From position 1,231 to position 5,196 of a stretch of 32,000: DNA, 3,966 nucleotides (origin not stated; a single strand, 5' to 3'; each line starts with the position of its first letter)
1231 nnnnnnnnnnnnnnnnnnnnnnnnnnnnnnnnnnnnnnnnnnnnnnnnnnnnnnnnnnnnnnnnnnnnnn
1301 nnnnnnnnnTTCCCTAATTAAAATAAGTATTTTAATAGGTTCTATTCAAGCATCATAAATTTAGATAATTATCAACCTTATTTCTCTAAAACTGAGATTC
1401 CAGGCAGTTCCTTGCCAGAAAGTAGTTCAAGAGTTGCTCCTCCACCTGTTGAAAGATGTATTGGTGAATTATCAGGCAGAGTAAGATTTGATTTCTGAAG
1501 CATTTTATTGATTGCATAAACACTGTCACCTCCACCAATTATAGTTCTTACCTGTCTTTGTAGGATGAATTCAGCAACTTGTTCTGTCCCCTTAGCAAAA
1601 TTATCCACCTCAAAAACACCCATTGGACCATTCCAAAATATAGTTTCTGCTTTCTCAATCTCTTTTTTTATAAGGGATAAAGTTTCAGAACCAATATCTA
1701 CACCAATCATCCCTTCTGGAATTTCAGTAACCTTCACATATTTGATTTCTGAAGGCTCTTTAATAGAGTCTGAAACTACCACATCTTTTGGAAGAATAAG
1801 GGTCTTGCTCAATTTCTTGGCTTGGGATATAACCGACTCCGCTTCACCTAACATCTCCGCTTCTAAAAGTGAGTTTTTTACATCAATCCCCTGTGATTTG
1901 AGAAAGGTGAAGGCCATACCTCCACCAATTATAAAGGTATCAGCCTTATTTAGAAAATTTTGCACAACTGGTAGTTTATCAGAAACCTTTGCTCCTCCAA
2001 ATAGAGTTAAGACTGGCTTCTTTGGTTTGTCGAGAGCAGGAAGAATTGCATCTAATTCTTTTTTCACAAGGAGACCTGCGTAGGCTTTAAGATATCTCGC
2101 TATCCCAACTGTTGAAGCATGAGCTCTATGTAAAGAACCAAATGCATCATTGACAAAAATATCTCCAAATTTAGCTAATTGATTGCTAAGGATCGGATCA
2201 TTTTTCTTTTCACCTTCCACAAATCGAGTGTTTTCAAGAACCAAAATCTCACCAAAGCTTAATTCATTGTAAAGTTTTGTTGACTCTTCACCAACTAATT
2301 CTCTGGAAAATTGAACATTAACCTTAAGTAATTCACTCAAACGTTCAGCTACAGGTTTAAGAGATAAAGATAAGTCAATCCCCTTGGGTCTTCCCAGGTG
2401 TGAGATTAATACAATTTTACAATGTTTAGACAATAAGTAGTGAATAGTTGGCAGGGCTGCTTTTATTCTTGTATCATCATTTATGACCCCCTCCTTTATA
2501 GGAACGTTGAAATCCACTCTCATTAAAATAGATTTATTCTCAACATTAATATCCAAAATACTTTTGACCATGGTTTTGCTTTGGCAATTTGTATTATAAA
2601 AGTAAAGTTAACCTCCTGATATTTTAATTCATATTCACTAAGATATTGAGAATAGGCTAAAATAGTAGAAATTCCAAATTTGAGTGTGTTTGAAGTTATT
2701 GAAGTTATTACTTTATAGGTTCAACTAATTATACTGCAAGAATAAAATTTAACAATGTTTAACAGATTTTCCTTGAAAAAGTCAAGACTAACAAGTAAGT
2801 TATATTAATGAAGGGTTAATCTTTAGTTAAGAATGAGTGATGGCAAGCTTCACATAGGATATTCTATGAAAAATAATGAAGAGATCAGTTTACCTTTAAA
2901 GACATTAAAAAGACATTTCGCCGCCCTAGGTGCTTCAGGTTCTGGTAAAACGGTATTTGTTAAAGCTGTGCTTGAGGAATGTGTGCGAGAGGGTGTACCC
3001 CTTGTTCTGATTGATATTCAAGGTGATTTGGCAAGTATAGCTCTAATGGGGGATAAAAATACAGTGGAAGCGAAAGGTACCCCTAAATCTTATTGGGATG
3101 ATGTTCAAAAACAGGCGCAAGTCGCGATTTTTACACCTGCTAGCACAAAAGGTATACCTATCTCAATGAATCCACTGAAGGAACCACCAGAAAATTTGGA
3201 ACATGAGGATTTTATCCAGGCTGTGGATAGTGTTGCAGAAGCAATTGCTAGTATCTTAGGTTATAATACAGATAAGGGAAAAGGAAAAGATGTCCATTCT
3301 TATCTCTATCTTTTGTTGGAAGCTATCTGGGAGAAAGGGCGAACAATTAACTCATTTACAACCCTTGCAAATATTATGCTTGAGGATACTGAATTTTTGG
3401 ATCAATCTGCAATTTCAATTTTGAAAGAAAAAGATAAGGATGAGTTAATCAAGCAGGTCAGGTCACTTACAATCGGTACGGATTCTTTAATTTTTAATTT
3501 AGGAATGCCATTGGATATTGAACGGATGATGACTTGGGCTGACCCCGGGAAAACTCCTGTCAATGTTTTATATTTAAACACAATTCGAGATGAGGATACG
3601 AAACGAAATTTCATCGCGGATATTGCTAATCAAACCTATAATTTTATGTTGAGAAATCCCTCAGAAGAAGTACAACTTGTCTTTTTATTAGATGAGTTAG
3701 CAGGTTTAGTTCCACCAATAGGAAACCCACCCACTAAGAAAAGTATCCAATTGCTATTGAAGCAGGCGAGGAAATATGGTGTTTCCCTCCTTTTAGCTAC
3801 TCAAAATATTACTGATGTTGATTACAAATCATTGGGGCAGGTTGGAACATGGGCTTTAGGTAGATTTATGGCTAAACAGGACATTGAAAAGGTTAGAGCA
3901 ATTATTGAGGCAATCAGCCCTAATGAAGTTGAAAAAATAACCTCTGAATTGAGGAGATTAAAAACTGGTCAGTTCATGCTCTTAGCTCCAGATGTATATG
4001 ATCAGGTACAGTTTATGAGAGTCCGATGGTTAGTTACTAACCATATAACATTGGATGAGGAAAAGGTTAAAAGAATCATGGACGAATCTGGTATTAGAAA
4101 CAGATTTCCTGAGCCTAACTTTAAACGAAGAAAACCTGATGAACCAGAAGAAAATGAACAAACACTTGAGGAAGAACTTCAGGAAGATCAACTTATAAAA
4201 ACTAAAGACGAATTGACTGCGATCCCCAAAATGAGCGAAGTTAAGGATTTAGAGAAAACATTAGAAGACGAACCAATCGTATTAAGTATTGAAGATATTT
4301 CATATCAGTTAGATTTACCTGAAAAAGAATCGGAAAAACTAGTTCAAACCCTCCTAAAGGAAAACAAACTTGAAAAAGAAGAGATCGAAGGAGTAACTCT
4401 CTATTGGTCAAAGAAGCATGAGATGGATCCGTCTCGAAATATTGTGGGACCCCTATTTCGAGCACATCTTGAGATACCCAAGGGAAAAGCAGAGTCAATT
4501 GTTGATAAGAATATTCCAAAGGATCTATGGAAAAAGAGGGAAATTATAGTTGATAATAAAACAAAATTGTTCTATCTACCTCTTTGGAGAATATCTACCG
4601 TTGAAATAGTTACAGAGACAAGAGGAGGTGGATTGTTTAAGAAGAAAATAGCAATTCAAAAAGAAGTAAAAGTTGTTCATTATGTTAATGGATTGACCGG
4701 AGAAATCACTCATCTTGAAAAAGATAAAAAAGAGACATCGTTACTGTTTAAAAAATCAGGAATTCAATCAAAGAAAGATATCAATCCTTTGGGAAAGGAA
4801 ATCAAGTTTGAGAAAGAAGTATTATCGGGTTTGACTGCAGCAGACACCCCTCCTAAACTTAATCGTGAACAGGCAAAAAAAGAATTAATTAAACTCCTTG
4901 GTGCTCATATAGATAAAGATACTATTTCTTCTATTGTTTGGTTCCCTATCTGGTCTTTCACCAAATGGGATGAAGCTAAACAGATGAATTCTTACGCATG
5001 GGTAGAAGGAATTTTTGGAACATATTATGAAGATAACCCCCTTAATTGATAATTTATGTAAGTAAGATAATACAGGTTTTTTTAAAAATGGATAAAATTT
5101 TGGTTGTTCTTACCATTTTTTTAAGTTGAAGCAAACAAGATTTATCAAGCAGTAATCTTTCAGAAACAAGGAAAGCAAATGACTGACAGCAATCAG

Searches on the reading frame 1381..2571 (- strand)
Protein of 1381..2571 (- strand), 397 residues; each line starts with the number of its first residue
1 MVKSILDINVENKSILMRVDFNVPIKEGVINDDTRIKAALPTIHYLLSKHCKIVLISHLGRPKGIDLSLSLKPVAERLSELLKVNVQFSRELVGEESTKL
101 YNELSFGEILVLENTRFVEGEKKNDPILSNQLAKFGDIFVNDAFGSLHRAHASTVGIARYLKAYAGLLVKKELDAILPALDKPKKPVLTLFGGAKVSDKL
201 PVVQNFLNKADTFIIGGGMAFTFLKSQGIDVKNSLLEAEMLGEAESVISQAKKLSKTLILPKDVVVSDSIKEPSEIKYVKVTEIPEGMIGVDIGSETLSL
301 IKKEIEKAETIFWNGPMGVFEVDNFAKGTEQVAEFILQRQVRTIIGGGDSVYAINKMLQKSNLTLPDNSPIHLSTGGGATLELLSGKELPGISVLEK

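Call 73: search_protein_families(library=pfam, proteins=[window:1381-2571:-], max_evalue=0.00001)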
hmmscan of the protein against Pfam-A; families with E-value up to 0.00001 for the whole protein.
window:1381-2571:- (397 aa): 1 family
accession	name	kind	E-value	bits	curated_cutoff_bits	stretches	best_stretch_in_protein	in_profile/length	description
PF00162.24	PGK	-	1.2e-140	469.2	27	1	6-387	2-379/379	Phosphoglycerate kinase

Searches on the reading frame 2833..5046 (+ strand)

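Call 73: search_protein_families(library=pfam, proteins=[window:2833-5046:+], max_evalue=0.00001)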
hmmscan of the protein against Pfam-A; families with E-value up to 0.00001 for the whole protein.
window:2833-5046:+ (738 aa): 3 families
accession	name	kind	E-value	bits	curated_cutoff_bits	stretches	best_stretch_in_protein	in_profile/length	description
PF05872.18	HerA_C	-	4.1e-16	59.2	22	1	13-110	8-106/502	Helicase HerA-like C-terminal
PF01935.23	DUF87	-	2e-12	48.1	23.2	1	7-149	2-123/220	Helicase HerA, central domain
PF10412.15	TrwB_AAD_bind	-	1.8e-09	37.4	20.5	0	161-329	120-286/387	Type IV secretion-system coupling protein DNA-binding domain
